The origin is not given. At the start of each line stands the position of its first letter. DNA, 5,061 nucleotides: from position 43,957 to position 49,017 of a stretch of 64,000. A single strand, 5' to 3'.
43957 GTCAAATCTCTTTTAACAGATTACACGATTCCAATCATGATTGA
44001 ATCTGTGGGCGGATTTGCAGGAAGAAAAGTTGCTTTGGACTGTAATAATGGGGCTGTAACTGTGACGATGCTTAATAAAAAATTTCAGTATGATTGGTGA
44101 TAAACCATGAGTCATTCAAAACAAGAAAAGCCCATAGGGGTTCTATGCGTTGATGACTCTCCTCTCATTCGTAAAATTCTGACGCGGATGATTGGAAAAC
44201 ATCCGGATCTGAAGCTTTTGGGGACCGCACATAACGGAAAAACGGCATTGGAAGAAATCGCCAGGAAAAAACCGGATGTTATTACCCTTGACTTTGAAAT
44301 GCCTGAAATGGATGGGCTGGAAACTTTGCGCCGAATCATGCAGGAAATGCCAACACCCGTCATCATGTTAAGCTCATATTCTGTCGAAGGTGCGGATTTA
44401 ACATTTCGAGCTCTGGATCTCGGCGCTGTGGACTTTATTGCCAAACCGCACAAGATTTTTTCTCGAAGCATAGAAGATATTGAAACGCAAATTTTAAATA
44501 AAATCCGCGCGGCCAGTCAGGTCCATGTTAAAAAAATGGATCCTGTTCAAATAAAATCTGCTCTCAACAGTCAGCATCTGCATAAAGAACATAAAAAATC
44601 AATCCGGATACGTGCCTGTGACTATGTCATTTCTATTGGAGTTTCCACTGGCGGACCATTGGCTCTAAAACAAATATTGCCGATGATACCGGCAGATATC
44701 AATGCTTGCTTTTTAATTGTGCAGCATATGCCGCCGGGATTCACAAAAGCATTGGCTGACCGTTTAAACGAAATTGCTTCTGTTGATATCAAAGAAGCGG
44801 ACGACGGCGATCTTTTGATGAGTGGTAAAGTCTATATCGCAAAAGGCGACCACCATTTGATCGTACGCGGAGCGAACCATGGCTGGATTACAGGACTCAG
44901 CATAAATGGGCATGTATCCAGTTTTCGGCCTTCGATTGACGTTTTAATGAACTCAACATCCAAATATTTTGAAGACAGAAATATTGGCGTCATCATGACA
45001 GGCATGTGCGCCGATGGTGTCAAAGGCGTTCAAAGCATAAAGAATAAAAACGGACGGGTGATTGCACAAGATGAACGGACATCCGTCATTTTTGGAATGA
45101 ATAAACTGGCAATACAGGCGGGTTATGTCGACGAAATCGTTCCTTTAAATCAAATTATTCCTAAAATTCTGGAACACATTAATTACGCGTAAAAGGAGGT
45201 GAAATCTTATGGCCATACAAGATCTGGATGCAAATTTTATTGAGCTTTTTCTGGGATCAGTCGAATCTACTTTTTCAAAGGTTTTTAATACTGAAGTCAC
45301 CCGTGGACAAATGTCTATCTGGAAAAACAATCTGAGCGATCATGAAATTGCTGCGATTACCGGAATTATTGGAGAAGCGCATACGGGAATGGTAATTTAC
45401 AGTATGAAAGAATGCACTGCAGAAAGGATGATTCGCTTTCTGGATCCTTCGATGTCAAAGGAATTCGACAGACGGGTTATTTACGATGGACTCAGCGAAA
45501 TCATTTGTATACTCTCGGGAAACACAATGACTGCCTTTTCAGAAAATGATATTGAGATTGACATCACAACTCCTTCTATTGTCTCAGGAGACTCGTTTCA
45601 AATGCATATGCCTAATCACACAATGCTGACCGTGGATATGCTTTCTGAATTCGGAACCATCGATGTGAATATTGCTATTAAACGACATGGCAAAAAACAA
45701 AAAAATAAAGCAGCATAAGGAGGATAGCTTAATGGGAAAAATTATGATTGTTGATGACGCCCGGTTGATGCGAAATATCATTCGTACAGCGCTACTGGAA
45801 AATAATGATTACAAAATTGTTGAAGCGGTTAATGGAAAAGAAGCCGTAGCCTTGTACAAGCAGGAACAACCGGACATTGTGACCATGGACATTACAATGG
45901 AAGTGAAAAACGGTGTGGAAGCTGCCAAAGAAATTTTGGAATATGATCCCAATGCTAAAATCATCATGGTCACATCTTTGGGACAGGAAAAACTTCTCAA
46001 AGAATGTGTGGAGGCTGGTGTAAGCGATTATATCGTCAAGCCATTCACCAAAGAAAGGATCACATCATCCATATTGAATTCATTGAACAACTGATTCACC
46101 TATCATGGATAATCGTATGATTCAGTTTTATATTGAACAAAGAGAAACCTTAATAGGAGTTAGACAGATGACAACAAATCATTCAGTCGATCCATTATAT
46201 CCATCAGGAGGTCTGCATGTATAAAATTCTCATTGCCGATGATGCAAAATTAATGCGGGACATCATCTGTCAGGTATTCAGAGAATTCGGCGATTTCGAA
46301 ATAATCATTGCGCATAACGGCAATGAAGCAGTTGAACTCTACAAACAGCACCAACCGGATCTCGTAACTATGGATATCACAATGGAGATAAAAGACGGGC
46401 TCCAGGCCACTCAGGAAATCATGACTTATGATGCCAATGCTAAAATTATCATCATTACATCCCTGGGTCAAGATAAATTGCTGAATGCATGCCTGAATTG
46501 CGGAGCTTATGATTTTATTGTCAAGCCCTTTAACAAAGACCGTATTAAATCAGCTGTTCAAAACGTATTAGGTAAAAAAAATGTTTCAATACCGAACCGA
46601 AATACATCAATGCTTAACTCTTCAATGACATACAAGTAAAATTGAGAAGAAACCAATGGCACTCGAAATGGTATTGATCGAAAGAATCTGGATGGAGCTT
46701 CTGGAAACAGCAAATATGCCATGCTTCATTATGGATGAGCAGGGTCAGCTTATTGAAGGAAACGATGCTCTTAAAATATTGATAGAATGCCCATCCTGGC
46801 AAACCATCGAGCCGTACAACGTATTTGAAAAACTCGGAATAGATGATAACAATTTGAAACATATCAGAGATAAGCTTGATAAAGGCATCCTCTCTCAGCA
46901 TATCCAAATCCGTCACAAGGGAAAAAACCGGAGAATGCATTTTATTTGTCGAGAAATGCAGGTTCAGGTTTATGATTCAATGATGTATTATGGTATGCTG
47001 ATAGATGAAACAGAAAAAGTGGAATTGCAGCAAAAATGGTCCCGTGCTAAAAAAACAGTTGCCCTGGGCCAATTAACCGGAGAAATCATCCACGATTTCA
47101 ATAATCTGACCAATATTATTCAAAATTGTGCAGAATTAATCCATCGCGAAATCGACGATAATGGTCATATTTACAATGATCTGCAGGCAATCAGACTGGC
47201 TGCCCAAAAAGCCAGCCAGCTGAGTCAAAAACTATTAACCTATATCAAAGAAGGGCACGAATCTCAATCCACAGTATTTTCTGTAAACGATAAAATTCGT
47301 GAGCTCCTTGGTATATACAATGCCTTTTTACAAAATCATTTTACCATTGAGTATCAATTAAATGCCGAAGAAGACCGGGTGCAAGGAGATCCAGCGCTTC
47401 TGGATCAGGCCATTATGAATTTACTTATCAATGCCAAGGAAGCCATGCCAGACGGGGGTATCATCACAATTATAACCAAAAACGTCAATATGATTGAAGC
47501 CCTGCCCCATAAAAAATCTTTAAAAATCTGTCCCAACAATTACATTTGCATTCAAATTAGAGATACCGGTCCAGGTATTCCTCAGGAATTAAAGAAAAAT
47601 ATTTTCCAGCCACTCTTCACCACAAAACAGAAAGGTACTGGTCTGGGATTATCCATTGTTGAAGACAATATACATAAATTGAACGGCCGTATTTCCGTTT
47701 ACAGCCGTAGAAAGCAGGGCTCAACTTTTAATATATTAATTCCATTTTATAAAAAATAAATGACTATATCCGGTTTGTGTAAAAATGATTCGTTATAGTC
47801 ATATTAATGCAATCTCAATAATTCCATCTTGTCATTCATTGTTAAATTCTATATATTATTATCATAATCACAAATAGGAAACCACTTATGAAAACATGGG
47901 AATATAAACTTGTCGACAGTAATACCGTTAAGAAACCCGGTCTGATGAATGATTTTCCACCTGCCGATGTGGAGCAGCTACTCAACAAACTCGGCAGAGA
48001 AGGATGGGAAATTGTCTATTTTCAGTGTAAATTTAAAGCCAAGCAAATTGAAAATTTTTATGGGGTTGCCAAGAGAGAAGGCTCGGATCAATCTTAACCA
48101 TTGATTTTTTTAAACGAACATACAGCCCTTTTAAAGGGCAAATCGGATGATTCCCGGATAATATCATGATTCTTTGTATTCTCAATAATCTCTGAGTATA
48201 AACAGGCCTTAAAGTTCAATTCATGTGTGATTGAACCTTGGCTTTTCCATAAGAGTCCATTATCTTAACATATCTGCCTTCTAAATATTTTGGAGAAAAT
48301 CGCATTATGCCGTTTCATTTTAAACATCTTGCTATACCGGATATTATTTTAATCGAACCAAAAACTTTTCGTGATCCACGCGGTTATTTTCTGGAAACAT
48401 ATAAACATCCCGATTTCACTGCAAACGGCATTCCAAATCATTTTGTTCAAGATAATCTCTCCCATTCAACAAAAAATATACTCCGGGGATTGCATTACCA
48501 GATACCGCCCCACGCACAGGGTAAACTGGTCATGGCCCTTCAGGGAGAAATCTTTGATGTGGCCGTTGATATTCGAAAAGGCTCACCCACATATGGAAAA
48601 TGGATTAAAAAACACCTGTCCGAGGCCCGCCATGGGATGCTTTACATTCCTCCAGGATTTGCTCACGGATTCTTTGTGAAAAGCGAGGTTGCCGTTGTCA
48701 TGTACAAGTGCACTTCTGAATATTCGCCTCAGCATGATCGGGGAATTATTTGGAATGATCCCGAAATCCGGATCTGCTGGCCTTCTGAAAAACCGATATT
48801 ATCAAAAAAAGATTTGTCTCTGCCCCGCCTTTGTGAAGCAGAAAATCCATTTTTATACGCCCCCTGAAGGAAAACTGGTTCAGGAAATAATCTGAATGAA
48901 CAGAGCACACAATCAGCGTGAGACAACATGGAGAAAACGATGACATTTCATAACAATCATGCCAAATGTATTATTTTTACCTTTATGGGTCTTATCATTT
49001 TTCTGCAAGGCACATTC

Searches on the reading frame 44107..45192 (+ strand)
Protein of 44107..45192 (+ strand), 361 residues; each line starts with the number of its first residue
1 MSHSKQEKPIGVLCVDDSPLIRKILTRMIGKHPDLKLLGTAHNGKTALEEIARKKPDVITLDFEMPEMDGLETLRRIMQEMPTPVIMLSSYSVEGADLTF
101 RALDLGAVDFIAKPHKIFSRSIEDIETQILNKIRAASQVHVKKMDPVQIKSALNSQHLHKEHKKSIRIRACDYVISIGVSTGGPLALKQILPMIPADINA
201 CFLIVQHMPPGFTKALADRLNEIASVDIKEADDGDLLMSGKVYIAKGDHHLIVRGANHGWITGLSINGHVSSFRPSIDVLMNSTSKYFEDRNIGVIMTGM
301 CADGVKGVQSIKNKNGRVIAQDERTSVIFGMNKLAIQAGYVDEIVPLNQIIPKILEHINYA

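Call 32: search_protein_families(library=pfam, proteins=[window:44107-45192:+], max_evalue=0.00001)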
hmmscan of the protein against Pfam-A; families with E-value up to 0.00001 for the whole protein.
window:44107-45192:+ (361 aa): 2 families
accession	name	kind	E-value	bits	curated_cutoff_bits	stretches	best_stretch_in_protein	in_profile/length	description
PF01339.22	CheB_methylest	-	2.8e-60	203.4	24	1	176-354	2-174/174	CheB methylesterase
PF00072.30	Response_reg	-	6.2e-25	88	30.2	1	12-116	1-102/111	Response regulator receiver domain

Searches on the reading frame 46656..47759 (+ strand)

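Call 32: search_protein_families(library=pfam, proteins=[window:46656-47759:+], max_evalue=0.00001)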
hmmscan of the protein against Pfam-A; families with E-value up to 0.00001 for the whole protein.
window:46656-47759:+ (367 aa): 1 family
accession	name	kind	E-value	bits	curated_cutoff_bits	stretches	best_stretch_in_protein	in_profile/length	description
PF02518.31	HATPase_c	-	1.3e-21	77.5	26.4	1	244-364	1-109/111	Histidine kinase-, DNA gyrase B-, and HSP90-like ATPase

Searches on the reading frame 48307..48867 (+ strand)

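Call 46: search_protein_families(library=pfam, proteins=[window:48307-48867:+], max_evalue=0.00001)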
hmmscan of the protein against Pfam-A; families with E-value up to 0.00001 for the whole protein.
window:48307-48867:+ (186 aa): 1 family
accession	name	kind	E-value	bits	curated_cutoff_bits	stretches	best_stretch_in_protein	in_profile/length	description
PF00908.23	dTDP_sugar_isom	-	4e-69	232.1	27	1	8-175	2-166/168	dTDP-4-dehydrorhamnose 3,5-epimerase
